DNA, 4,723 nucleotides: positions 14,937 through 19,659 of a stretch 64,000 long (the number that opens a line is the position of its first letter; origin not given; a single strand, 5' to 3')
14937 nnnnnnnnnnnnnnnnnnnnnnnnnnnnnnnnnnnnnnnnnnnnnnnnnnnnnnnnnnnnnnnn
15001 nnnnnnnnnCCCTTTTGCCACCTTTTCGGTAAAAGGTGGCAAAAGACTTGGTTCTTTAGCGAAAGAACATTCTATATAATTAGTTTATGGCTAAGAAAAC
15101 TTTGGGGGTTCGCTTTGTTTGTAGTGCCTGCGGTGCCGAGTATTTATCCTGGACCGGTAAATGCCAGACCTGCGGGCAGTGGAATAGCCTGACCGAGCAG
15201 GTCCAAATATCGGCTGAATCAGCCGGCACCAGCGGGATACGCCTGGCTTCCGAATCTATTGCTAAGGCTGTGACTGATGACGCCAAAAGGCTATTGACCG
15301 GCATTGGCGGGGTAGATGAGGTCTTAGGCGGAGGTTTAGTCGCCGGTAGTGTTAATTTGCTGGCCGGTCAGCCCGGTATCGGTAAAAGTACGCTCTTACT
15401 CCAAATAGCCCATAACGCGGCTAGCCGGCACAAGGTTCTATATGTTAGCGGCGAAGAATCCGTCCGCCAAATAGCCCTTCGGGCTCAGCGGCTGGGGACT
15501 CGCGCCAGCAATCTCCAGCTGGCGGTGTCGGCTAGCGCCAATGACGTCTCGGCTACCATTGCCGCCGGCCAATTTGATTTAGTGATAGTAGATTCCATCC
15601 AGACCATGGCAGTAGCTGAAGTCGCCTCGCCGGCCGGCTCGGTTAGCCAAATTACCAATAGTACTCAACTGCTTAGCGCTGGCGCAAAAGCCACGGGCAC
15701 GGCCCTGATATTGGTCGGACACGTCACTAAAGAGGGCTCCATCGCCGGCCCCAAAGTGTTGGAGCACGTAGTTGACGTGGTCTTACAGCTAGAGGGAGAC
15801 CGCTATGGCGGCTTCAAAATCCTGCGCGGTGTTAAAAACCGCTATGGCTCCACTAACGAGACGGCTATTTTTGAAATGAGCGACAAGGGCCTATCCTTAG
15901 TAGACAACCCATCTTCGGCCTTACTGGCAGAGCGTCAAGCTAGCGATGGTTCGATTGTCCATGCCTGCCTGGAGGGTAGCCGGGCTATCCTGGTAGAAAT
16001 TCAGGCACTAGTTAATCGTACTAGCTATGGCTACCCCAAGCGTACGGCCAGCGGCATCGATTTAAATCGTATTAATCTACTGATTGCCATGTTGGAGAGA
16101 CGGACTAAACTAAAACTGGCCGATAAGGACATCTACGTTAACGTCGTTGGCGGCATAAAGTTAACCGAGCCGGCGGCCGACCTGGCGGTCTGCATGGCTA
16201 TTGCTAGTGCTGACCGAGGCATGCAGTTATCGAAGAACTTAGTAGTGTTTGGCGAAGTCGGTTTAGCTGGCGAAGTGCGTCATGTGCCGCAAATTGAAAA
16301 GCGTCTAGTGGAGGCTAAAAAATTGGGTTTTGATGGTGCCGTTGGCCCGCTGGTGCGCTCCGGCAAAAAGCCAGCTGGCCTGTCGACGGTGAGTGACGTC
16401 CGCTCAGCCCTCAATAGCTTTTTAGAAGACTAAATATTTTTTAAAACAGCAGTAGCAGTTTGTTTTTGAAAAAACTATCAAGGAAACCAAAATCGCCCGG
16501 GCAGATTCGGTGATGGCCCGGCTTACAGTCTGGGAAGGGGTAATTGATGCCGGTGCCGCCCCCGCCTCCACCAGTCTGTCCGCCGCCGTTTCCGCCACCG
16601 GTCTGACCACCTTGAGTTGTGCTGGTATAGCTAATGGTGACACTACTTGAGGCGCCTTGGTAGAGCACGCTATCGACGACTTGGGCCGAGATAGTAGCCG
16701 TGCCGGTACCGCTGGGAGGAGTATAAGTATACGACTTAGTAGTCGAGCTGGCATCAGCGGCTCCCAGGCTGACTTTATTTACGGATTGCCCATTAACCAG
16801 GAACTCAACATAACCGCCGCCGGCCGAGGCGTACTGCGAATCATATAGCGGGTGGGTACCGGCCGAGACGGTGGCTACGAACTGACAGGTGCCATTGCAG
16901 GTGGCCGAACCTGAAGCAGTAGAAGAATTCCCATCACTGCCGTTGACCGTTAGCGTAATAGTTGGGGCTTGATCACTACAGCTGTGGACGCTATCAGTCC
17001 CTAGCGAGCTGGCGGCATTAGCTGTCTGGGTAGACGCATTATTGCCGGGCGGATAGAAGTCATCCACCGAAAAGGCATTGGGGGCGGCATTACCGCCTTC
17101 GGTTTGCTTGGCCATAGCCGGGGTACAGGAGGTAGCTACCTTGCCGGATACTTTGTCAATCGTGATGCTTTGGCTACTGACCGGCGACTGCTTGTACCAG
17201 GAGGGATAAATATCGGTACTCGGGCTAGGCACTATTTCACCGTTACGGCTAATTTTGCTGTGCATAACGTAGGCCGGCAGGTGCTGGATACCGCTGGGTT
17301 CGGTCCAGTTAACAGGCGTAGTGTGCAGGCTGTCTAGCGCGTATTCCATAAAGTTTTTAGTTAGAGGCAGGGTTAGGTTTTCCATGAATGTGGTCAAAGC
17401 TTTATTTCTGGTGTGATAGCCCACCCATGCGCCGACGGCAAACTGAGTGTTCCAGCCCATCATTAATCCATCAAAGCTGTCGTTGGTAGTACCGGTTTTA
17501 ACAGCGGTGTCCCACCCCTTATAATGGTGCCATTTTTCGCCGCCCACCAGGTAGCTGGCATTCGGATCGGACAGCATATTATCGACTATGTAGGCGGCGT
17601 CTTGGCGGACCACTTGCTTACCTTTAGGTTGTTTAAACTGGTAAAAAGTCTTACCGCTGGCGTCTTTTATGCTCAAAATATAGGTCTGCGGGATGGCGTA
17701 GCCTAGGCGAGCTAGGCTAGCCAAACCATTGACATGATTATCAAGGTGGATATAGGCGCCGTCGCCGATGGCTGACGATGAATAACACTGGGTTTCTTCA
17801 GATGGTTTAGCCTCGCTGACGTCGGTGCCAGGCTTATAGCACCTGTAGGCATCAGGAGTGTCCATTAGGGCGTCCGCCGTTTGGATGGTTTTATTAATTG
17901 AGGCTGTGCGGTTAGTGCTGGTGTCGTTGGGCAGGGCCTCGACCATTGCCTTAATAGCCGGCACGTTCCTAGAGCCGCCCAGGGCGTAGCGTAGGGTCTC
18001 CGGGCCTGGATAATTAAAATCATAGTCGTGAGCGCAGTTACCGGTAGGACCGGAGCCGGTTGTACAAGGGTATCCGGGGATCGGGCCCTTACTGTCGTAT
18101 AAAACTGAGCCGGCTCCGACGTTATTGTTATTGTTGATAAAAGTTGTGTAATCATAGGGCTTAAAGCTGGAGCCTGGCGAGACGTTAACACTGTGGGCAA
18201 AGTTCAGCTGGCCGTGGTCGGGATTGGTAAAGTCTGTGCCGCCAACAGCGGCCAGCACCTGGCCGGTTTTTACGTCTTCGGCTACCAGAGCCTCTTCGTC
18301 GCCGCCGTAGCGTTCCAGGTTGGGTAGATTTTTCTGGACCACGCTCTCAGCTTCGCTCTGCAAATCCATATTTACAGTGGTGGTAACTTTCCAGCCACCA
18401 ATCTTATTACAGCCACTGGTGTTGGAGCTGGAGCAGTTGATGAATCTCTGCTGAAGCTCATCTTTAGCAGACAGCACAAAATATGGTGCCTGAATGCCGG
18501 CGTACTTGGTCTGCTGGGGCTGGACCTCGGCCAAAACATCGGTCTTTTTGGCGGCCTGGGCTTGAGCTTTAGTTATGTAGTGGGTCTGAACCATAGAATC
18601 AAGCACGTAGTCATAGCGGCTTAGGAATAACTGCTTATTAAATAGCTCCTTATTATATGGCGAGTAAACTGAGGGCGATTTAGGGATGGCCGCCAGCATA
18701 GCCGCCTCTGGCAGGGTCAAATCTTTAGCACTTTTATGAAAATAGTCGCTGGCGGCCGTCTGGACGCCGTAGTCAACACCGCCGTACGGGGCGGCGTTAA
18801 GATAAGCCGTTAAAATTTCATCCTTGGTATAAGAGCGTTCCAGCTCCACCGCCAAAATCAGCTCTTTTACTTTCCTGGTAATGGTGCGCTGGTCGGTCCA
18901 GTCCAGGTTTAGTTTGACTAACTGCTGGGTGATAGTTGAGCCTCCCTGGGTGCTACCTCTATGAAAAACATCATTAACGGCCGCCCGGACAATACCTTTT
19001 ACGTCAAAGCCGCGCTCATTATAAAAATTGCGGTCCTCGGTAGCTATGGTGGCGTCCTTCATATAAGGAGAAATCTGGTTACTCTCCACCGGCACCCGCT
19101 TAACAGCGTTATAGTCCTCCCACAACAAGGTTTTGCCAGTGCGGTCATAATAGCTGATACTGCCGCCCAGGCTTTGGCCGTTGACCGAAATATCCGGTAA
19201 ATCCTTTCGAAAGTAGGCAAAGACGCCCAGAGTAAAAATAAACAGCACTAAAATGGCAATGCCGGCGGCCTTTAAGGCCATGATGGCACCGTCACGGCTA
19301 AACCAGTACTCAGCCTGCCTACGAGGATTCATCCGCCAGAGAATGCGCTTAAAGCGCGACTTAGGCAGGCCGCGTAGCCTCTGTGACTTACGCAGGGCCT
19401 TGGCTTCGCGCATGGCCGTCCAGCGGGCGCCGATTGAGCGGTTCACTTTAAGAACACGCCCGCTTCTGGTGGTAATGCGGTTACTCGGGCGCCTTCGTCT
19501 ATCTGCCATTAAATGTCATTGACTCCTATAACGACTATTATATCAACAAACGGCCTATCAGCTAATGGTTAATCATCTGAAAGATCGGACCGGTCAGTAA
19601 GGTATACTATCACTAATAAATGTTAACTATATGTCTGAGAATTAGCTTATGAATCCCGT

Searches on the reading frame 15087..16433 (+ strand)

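Call 35: search_protein_families(library=pfam, proteins=[window:15087-16433:+], max_evalue=0.001)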
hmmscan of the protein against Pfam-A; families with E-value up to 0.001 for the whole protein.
window:15087-16433:+ (448 aa): 10 families
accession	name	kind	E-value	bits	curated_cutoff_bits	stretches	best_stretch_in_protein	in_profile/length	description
PF13481.12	AAA_25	-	7.7e-17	62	27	1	69-217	15-194/195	AAA domain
PF06745.19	ATPase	-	1.1e-16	61.4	26.6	1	71-144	3-78/231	KaiC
PF03796.21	DnaB_C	-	1.6e-09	38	27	1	71-133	4-67/255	DnaB-like helicase C terminal domain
PF18073.7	Zn_ribbon_LapB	-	5.4e-09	36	25.7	1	10-37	1-28/28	Rubredoxin metal binding domain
PF13541.12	ChlI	-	5.2e-08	33.3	27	1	340-421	36-118/121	Subunit ChlI of Mg-chelatase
PF00004.35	AAA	-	0.00012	23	21.2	1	91-204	2-97/131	ATPase family associated with various cellular activities (AAA)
PF13191.12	AAA_16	-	0.00016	22.7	32.6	1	90-169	27-103/167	AAA ATPase domain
PF25199.1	nSTAND_NTPase5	-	0.00026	21.3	34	1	88-129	42-85/145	Novel STAND NTPase 5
PF13479.12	AAA_24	-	0.00026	21.3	27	1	91-174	6-76/195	AAA domain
PF05362.19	Lon_C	-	0.00052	20.1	21.1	0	344-416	91-164/205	Lon protease (S16) C-terminal proteolytic domain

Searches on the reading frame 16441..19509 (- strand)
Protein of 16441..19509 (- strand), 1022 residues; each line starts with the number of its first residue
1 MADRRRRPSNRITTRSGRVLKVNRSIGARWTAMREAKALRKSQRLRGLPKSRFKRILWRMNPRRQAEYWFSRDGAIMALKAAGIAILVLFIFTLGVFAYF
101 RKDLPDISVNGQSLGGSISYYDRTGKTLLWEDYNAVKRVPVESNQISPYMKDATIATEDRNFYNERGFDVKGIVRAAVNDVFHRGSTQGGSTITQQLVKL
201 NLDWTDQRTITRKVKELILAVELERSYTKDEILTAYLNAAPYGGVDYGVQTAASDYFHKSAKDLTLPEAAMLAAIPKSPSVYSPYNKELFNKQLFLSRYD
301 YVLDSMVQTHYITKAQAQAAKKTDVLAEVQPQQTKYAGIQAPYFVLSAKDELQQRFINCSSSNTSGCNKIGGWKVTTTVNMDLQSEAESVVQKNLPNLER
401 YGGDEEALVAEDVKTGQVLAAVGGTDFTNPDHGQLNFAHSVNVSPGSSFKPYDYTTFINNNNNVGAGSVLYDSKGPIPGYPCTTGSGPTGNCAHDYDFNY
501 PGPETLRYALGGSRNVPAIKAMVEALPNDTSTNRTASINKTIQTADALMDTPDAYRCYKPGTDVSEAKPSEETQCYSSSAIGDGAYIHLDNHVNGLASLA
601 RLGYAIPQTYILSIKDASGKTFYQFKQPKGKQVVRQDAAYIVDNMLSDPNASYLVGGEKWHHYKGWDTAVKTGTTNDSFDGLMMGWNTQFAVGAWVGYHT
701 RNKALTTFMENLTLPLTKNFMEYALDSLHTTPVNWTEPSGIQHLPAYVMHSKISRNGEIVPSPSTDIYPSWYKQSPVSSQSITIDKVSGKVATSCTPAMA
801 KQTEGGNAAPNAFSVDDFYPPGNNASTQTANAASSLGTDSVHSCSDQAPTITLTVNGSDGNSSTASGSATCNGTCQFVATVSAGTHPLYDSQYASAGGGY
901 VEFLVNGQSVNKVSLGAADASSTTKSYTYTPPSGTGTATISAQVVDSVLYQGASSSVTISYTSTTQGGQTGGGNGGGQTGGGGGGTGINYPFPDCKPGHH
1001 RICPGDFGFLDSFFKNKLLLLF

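Call 35: search_protein_families(library=pfam, proteins=[window:16441-19509:-], max_evalue=0.001)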
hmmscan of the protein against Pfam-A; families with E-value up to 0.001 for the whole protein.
window:16441-19509:- (1022 aa): 1 family
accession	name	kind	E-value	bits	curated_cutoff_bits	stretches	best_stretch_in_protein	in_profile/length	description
PF00912.28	Transgly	-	6.3e-59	198.8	27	1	134-306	10-177/178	Transglycosylase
